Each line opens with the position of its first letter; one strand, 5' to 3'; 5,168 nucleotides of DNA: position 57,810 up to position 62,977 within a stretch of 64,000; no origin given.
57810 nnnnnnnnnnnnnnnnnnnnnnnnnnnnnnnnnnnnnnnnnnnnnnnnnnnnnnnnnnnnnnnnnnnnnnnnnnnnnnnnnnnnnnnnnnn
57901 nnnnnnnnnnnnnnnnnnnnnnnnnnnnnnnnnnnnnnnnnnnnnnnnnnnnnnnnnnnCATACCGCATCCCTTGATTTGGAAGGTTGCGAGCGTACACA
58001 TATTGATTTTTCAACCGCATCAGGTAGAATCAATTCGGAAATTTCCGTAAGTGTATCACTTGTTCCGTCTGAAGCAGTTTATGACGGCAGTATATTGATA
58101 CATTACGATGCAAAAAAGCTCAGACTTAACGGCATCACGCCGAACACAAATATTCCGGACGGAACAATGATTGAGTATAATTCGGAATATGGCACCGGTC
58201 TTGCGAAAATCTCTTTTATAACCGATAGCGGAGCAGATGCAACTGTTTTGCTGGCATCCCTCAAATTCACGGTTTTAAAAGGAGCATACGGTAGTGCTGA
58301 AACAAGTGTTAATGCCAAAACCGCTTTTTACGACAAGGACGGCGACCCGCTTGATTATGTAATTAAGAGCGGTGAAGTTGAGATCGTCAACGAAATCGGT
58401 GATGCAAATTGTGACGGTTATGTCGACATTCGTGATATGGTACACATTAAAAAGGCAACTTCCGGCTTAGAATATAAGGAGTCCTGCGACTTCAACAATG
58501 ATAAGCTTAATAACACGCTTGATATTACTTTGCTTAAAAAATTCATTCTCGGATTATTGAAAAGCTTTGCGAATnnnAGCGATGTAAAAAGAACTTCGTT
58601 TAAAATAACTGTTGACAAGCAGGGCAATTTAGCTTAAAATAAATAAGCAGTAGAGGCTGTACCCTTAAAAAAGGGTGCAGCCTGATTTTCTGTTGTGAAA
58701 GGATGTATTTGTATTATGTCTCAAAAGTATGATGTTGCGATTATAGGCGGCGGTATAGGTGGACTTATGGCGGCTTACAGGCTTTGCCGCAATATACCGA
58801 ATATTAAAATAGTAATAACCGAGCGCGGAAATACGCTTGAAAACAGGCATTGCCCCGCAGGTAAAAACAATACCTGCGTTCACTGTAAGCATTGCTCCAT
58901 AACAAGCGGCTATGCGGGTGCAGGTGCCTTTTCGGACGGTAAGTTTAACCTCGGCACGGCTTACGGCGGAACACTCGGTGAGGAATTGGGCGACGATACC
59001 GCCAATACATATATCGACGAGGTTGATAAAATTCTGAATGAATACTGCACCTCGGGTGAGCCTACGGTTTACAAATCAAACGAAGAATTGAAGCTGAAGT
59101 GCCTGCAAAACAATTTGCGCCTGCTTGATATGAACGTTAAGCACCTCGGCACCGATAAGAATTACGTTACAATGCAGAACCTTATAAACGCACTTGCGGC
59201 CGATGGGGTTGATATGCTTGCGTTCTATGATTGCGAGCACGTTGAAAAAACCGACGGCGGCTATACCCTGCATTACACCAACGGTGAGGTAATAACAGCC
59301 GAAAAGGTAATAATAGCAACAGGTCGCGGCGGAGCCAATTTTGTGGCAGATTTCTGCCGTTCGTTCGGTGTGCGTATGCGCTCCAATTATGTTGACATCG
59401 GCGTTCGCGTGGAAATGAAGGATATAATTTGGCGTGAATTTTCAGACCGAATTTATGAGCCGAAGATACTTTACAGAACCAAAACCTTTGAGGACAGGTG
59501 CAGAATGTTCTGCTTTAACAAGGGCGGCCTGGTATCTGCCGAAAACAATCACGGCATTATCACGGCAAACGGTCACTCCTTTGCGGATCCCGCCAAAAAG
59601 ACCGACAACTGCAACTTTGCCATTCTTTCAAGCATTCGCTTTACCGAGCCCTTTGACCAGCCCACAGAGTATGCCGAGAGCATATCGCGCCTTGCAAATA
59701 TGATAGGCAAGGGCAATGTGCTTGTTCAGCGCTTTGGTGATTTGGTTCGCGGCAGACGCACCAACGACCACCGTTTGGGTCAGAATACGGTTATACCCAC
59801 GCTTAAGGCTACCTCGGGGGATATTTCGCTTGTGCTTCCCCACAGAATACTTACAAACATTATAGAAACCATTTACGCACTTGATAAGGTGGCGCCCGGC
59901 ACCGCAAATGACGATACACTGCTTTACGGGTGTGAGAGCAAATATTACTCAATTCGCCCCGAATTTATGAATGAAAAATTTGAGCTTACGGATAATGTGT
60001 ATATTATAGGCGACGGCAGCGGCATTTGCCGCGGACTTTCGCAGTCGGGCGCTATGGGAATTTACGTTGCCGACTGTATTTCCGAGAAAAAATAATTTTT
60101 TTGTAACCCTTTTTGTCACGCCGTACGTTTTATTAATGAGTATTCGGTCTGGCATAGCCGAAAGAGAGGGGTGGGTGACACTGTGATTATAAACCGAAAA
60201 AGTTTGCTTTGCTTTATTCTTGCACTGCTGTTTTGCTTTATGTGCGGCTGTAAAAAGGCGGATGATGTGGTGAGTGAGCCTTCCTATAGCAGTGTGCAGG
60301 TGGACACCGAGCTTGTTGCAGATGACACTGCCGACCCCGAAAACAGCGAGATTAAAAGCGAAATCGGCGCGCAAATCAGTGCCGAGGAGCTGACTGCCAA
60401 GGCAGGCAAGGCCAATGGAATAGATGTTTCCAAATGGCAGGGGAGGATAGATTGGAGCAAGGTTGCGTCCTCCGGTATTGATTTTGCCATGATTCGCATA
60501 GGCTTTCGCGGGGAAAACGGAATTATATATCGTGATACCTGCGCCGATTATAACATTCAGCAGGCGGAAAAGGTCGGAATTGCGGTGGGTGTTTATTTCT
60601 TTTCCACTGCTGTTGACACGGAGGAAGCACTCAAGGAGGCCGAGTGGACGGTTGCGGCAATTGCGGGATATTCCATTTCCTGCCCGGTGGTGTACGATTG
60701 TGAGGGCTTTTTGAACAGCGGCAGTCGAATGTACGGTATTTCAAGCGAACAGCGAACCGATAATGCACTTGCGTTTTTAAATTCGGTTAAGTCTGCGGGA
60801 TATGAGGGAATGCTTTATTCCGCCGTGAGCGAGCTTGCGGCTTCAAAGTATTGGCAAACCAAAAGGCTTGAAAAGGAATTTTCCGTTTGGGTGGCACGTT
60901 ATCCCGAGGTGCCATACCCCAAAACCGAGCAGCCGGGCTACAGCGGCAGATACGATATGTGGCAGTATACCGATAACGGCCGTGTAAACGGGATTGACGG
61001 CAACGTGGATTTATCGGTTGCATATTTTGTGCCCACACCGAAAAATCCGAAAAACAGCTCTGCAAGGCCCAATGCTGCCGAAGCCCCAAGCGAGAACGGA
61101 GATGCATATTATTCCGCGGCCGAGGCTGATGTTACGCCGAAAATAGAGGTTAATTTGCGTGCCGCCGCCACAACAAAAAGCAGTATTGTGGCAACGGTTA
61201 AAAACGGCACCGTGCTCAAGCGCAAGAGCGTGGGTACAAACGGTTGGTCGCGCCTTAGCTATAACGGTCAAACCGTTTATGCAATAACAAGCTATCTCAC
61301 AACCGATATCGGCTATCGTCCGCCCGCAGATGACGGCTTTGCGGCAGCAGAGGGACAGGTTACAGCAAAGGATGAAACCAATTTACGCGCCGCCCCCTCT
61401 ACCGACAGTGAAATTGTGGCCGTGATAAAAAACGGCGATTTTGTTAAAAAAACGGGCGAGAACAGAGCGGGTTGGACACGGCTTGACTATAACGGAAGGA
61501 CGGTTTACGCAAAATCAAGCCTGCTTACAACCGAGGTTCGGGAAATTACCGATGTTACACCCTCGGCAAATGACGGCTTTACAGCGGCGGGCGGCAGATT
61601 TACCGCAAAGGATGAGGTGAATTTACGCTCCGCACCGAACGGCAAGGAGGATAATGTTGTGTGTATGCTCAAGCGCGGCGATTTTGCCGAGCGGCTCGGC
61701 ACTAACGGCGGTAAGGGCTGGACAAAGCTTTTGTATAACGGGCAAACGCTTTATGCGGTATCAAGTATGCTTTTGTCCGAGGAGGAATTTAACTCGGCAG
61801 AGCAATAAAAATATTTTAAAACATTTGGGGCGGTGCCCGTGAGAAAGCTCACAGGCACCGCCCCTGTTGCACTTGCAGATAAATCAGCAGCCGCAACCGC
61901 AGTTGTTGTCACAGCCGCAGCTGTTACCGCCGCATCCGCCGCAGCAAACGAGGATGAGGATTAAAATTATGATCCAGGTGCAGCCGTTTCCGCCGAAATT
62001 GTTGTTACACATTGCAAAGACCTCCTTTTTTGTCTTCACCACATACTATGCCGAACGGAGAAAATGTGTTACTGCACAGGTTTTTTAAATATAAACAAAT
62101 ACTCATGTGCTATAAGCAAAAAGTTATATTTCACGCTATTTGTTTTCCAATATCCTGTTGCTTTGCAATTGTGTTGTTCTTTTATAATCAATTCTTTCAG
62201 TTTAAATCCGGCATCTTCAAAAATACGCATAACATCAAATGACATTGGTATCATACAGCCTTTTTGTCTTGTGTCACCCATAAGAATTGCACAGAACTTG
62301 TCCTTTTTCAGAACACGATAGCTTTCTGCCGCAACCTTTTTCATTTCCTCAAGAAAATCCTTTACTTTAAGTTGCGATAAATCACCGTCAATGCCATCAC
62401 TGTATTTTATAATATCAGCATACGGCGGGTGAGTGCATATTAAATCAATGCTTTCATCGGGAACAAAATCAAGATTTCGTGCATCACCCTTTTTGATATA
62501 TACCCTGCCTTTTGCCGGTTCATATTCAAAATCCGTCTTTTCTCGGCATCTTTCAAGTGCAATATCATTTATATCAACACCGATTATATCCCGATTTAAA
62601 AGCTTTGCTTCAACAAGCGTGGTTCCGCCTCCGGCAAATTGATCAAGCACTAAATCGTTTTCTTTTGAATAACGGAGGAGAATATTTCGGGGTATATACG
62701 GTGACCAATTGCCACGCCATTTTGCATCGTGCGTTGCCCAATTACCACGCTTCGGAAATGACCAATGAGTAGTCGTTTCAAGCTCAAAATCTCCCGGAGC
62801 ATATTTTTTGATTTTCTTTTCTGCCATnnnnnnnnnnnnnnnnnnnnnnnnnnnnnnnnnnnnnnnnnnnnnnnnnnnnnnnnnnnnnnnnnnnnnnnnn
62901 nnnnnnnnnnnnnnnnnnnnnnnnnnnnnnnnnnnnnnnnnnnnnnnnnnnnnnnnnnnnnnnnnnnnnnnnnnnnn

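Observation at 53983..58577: Translationally coupled CHAP-dockerin enzyme and cohesin+dockerin multidomain protein: a possible non-cellulosomal lytic cohesin-dockerin assembly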

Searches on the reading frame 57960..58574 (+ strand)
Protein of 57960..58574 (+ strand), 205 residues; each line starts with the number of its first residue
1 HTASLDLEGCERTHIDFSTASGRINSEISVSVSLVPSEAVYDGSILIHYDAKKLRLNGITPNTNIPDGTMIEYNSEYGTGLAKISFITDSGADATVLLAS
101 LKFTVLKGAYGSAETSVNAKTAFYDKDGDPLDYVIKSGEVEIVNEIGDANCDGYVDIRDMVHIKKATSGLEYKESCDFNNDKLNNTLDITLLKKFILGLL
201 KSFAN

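Call 58: predict_structure(alignment_id=A4)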
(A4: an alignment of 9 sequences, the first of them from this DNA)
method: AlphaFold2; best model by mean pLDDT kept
length: 205 residues; sequences in the alignment: 9
mean_pLDDT: 70.6   pTM: 0.61
mean pLDDT of the five models: 70.6, 70.5, 68.4, 68.1, 51.4
residues with pLDDT >= 90: 4; 70-90: 111; 50-70: 69; < 50: 21
segments of 3 or more residues with pLDDT < 50: 1-10, 116-119, 171-174
pLDDT, mean of each block of 10 residues (from residue 1): 39 82 85 87 83 85 76 73 85 87 78 50 81 76 65 65 61 50 57 58 46
secondary structure, 60 per line:
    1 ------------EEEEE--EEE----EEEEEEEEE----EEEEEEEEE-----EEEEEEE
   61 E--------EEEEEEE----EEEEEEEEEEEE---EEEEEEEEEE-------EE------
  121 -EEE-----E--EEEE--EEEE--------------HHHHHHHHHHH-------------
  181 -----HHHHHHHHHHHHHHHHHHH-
elements in order: E13-17 E20-22 E27-35 E40-48 E54-61 E70-76 E81-92 E96-105 E122-124 E133-136 E139-142 H157-167 H186-204

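Call 62: fold_search(model_id=the predicted structure, library=pdb)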
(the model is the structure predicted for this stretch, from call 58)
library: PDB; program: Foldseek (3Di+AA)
matches with E <= 10: 1975; with E <= 0.001: 82
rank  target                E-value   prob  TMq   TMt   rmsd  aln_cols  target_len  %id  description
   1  3kcp_A                1.5e-10  1.00  0.59  0.41   2.4       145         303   21  Crystal structure of interacting Clostridium thermocellum multimodular components (released 2010-02-09)
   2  6kgd_A                2.0e-10  1.00  0.57  0.78   2.5       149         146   19  Crystal structure of CaDoc0917(R49D)-CaCohA2 complex at pH 8.0 (released 2020-07-08)
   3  6kgc_A                3.3e-10  1.00  0.57  0.79   2.5       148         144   20  Crystal structure of CaDoc0917(R49D)-CaCohA2 complex at pH 5.4 (released 2020-07-08)
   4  4fl4_C                3.9e-10  1.00  0.58  0.39   2.4       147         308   20  Scaffoldin conformation and dynamics revealed by a ternary complex from the Clostridium thermocellum cellulosome (released 2012-06-27)
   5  4fl4_L                6.0e-10  1.00  0.59  0.40   2.4       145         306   21  Scaffoldin conformation and dynamics revealed by a ternary complex from the Clostridium thermocellum cellulosome (released 2012-06-27)
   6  6kgf_C                6.0e-10  1.00  0.54  0.73   3.2       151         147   17  Crystal structure of CaDoc0917(R16D)-CaCohA2 complex at pH 8.2 (released 2020-07-08)
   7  4uyp_A                9.4e-10  1.00  0.55  0.76   2.7       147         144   22  High resolution structure of the third cohesin ScaC in complex with the ScaB dockerin with a mutation in the N-termina (released 2015-04-15)
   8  5nrm_A                1.6e-09  1.00  0.54  0.75   2.9       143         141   20  Crystal structure of the sixth cohesin from Acetivibrio cellulolyticus' scaffoldin B in complex with Cel5 dockerin S51 (released 2018-01-31)
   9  6kge_A                1.6e-09  1.00  0.53  0.75   2.8       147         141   18  Crystal structure of CaDoc0917(R16D)-CaCohA2 complex at pH 5.5 (released 2020-07-08)
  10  4fl4_I                1.6e-09  1.00  0.54  0.37   4.7       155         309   19  Scaffoldin conformation and dynamics revealed by a ternary complex from the Clostridium thermocellum cellulosome (released 2012-06-27)
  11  2xdh                  2.0e-09  1.00  0.56  0.82   2.6       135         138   20  Non-cellulosomal cohesin from the hyperthermophilic archaeon Archaeoglobus fulgidus (released 2010-05-26)
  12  6kgf_A                2.3e-09  1.00  0.53  0.73   2.9       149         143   18  Crystal structure of CaDoc0917(R16D)-CaCohA2 complex at pH 8.2 (released 2020-07-08)
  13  4uyp_C                2.4e-09  1.00  0.55  0.75   2.7       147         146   22  High resolution structure of the third cohesin ScaC in complex with the ScaB dockerin with a mutation in the N-termina (released 2015-04-15)
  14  3ul4_A                3.2e-09  1.00  0.55  0.77   2.9       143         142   18  Crystal structure of Coh-OlpA(Cthe_3080)-Doc918(Cthe_0918) complex: A novel type I Cohesin-Dockerin complex from Clost (released 2012-11-28)
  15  1aoh_A                4.7e-09  1.00  0.56  0.78   2.6       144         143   16  SINGLE COHESIN DOMAIN FROM THE SCAFFOLDING PROTEIN CIPA OF THE CLOSTRIDIUM THERMOCELLUM CELLULOSOME (released 1998-07-08)
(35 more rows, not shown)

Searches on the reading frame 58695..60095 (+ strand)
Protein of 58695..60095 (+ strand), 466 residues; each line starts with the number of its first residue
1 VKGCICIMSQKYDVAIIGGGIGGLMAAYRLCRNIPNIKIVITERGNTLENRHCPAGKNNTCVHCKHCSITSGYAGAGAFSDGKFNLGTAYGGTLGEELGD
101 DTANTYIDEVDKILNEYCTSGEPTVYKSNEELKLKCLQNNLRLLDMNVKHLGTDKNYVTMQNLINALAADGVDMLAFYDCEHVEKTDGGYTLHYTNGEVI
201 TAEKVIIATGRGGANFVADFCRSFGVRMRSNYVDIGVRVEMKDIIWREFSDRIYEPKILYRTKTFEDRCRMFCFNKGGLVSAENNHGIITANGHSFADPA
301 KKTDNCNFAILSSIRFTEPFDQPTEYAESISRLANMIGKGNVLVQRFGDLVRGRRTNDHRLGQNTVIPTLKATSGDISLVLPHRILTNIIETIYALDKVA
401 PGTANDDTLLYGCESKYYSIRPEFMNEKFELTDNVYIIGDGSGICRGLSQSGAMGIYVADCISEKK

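Call 98: search_protein_families(library=pfam, proteins=[window:58695-60095:+], max_evalue=0.001)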
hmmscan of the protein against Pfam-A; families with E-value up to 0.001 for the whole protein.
window:58695-60095:+ (466 aa): 10 families
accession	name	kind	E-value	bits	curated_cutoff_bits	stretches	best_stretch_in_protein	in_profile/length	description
PF21688.3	FAD-depend_C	-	5.3e-10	40.3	27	1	268-416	45-196/197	FAD-dependent protein, C-terminal domain-like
PF07992.20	Pyr_redox_2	-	8.8e-09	35.6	26.1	1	12-57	1-44/291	Pyridine nucleotide-disulphide oxidoreductase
PF01266.30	DAO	-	6.7e-08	32.9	27.9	1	13-46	1-32/353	FAD dependent oxidoreductase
PF03486.20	HI0933_like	-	3.3e-06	27.2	50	0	13-57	2-44/244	HI0933-like protein Rossmann domain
PF13454.12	NAD_binding_9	-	4.4e-06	27.2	21.8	0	15-49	1-36/155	FAD-NAD(P)-binding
PF01946.23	Thi4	-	4.3e-05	23.3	26.2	1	11-44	17-49/235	Thi4 family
PF13450.12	NAD_binding_8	-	6.6e-05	23.6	21.9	1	16-48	1-31/68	NAD(P)-binding Rossmann-like domain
PF01593.30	Amino_oxidase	-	0.00012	22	19.8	1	154-215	194-260/443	Flavin containing amine oxidoreductase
PF01134.28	GIDA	-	0.00014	21.5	22.1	0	13-53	1-40/391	Glucose inhibited division protein A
PF13738.12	Pyr_redox_3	-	0.00026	20.8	30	0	174-211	98-134/305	Pyridine nucleotide-disulphide oxidoreductase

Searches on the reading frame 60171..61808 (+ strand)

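Call 98: search_protein_families(library=pfam, proteins=[window:60171-61808:+], max_evalue=0.001)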
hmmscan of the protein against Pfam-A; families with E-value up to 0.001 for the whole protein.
window:60171-61808:+ (545 aa): 3 families
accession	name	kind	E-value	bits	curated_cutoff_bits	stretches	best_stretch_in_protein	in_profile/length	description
PF01183.26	Glyco_hydro_25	-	8.5e-34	117.9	27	1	84-275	1-180/180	Glycosyl hydrolases family 25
PF08239.17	SH3_3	-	1.1e-28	99.6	27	3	402-452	2-53/54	Bacterial SH3 domain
PF06347.19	SH3_4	-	1.8e-15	56.8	24.1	2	326-370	4-48/56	Bacterial SH3 domain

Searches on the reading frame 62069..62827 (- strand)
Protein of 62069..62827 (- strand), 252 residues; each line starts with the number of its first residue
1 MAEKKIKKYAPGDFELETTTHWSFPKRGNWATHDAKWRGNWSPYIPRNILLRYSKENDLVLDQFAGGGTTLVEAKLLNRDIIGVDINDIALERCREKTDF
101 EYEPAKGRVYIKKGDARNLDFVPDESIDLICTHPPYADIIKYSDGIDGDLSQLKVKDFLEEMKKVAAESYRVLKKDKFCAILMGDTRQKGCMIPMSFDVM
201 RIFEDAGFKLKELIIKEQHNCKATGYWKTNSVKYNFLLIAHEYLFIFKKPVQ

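Call 98: search_protein_families(library=pfam, proteins=[window:62069-62827:-], max_evalue=0.001)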
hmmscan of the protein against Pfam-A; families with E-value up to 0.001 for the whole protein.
window:62069-62827:- (252 aa): 6 families
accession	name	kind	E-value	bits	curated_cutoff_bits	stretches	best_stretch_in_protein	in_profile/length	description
PF01555.25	N6_N4_Mtase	-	2.7e-25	90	26.7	2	15-88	137-213/221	DNA methylase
PF13847.12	Methyltransf_31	-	2.8e-07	30.8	27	1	55-185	2-113/145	Methyltransferase domain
PF13649.12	Methyltransf_25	-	5.4e-07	30.7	27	1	60-132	1-70/97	Methyltransferase domain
PF08241.18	Methyltransf_11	-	5.5e-07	30.6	21.2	1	66-132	6-66/95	Methyltransferase domain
PF01170.24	UPF0020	-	8.1e-07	29.4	22.3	1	55-168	27-158/197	RMKL-like, methyltransferase domain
PF03602.21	Cons_hypoth95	-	0.00056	20.1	24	1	55-171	40-154/182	Conserved hypothetical protein 95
